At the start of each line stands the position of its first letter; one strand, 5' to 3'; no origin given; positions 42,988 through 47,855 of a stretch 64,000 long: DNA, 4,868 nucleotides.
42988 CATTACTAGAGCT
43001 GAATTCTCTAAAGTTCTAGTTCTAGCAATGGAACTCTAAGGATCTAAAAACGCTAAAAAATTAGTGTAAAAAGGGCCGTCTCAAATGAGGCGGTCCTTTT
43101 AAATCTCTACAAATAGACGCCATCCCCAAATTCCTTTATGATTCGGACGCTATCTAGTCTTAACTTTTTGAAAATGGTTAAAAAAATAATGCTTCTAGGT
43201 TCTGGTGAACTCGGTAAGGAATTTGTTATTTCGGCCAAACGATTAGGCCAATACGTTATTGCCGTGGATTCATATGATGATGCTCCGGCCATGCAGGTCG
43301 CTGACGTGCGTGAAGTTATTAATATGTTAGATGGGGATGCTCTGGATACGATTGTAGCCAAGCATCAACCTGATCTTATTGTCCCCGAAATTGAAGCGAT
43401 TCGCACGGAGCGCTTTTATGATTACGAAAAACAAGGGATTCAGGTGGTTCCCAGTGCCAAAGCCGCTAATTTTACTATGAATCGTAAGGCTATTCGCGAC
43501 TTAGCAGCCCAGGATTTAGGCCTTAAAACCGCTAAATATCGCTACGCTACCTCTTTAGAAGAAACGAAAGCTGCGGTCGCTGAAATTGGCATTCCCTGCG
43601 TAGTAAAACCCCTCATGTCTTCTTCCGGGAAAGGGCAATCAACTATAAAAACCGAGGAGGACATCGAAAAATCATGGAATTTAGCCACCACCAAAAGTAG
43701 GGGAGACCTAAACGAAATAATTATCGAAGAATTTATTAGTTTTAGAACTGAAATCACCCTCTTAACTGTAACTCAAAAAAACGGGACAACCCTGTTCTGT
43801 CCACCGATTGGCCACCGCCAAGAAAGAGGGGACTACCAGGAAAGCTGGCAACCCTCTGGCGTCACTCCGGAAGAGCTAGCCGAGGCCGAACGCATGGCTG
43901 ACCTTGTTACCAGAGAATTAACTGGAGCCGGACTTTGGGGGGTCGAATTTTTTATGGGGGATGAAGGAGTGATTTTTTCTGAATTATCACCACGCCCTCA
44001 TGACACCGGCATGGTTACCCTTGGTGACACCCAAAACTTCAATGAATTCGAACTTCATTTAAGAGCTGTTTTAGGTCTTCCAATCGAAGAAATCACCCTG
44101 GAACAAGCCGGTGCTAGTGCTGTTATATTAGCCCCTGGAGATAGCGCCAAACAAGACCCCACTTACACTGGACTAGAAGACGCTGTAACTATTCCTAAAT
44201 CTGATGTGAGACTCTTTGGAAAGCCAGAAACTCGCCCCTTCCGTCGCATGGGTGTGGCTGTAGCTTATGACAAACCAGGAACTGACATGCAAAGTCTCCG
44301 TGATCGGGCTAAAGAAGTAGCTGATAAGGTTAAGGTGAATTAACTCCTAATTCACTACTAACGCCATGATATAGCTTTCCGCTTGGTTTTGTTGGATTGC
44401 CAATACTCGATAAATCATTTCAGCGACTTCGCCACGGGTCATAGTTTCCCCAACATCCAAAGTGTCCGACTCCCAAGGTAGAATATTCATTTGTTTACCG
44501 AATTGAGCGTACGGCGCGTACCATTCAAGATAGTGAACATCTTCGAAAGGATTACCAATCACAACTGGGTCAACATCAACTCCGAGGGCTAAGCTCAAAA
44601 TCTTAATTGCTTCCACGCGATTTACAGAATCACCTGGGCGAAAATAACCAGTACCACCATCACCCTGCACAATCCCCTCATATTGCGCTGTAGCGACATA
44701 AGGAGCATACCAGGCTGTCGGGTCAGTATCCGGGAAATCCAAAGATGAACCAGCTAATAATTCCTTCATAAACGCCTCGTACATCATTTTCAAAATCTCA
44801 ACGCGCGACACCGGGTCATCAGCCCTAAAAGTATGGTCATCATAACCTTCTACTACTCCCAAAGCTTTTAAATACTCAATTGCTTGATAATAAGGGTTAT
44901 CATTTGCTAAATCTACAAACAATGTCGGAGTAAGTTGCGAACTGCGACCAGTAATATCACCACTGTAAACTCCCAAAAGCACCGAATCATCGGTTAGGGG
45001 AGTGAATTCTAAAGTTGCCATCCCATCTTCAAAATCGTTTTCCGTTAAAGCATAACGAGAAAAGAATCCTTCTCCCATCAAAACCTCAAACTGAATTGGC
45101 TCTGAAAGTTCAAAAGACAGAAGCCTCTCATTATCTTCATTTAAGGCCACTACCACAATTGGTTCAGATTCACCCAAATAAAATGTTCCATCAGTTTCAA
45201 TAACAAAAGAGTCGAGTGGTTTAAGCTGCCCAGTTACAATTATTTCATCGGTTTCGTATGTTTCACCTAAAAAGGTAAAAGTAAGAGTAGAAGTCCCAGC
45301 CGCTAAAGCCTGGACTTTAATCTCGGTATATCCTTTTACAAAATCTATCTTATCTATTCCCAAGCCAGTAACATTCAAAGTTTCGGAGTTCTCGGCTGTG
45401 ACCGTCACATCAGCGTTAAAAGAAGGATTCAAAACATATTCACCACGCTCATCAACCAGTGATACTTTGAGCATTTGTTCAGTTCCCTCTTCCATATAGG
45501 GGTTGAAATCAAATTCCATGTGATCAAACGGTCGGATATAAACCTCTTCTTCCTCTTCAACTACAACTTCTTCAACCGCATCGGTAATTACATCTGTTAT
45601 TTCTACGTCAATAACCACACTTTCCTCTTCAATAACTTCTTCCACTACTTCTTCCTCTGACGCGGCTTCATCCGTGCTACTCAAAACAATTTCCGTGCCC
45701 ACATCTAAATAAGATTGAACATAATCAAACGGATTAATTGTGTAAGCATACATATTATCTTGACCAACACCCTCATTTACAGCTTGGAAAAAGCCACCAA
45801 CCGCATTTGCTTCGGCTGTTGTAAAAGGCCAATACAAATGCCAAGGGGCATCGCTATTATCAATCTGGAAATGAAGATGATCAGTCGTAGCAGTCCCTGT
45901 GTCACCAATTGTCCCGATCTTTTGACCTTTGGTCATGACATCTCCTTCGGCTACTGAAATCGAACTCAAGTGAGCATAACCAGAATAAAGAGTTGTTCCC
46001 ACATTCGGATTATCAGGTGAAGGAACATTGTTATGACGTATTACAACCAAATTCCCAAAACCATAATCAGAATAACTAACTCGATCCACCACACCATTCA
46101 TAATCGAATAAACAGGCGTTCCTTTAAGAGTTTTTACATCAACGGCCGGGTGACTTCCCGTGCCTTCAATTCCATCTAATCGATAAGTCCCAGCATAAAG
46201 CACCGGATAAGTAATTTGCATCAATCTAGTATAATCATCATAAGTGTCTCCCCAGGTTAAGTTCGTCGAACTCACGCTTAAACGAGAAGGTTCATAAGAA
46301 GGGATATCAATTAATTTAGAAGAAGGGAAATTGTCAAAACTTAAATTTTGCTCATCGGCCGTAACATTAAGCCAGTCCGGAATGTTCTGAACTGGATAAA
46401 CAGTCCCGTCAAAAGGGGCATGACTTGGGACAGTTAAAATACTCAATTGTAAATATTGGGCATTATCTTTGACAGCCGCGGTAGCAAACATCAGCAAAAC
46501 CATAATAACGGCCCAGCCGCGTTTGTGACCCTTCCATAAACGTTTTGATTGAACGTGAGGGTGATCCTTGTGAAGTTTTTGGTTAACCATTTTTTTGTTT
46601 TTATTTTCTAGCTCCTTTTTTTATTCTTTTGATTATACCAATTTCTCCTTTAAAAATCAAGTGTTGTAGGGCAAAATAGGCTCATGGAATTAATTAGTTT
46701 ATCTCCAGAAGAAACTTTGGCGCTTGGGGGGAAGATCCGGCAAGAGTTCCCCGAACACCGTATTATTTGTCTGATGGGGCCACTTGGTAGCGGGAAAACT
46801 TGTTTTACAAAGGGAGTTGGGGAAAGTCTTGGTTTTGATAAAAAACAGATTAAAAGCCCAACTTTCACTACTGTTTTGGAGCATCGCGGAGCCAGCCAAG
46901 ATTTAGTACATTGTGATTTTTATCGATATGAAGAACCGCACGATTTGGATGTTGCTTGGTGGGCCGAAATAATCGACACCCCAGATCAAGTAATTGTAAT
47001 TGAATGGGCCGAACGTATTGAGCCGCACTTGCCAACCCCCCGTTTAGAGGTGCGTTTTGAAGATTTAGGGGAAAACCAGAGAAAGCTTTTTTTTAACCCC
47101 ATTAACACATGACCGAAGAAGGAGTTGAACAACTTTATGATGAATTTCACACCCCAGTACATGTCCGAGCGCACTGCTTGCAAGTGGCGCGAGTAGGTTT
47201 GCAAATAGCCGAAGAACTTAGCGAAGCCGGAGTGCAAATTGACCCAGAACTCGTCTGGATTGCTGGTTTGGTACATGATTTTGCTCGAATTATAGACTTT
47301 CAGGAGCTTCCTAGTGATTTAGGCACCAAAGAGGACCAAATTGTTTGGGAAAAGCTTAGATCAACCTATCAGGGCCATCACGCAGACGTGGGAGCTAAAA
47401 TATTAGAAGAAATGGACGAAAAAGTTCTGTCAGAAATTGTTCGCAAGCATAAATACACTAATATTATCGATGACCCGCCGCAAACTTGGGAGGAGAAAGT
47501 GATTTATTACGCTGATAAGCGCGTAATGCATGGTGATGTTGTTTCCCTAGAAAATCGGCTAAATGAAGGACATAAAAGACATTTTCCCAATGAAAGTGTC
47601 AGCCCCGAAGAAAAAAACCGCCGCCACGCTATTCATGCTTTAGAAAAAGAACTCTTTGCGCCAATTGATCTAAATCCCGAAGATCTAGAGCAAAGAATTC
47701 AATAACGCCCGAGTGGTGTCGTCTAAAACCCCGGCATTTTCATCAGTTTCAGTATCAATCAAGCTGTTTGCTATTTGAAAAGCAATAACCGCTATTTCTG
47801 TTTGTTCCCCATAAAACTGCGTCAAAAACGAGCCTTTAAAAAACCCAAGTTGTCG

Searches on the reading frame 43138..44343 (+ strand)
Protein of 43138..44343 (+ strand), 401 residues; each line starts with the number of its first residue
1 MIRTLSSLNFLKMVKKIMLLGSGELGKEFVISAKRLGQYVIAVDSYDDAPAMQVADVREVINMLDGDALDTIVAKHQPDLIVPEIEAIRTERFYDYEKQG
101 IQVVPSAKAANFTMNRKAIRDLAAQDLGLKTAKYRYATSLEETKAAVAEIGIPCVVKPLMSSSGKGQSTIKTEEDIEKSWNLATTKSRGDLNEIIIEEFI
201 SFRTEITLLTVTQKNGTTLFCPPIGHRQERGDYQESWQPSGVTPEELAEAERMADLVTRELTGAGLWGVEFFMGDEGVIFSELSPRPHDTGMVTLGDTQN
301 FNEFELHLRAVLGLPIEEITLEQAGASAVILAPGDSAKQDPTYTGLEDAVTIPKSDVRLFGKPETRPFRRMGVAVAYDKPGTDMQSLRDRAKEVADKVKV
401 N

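Call 118: search_protein_families(library=pfam, proteins=[window:43138-44343:+], max_evalue=0.001)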
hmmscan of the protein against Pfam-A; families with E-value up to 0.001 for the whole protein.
window:43138-44343:+ (401 aa): 7 families
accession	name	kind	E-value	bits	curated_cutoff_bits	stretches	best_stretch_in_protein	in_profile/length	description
PF02222.28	ATP-grasp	-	3.6e-54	183.6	27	1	123-304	2-179/179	ATP-grasp domain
PF21244.3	PurT_C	-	1.5e-17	63.3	26.7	1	325-398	1-68/68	PurT, C-terminal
PF22660.2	RS_preATP-grasp-like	-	2.1e-10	41.3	27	1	15-109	2-93/98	Ribonucleotide synthetase preATP-grasp domain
PF07478.18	Dala_Dala_lig_C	-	2.1e-09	37.6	24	1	127-287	5-176/204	D-ala D-ala ligase C-terminus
PF02786.22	CPSase_L_D2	-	7.5e-08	32.6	19.8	1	123-221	8-110/211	Carbamoyl-phosphate synthase L chain, ATP binding domain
PF01071.24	GARS_A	-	1.1e-05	25.8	27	1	125-216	11-104/194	Phosphoribosylglycinamide synthetase, ATP-grasp (A) domain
PF02655.19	ATP-grasp_3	-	0.00015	22.3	23.2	1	146-288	26-158/160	ATP-grasp domain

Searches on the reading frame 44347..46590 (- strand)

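Call 115: search_protein_families(library=pfam, proteins=[window:44347-46590:-], max_evalue=0.00001)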
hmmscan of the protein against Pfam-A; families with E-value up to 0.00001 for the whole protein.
window:44347-46590:- (747 aa): 2 families
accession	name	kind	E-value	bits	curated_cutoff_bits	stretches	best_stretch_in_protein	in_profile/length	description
PF01551.29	Peptidase_M23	-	7.1e-22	77.9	28.7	1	146-247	2-91/96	Peptidase family M23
PF00395.25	SLH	-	2.7e-18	66.1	20.8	2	619-661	2-43/44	S-layer homology domain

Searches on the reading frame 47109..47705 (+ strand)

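Call 118: search_protein_families(library=pfam, proteins=[window:47109-47705:+], max_evalue=0.001)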
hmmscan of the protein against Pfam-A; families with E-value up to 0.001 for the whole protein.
window:47109-47705:+ (198 aa): 1 family
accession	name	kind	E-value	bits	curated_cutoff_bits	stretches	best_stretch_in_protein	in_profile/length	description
PF01966.28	HD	-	1.3e-12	48.5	22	1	21-137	3-112/116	HD domain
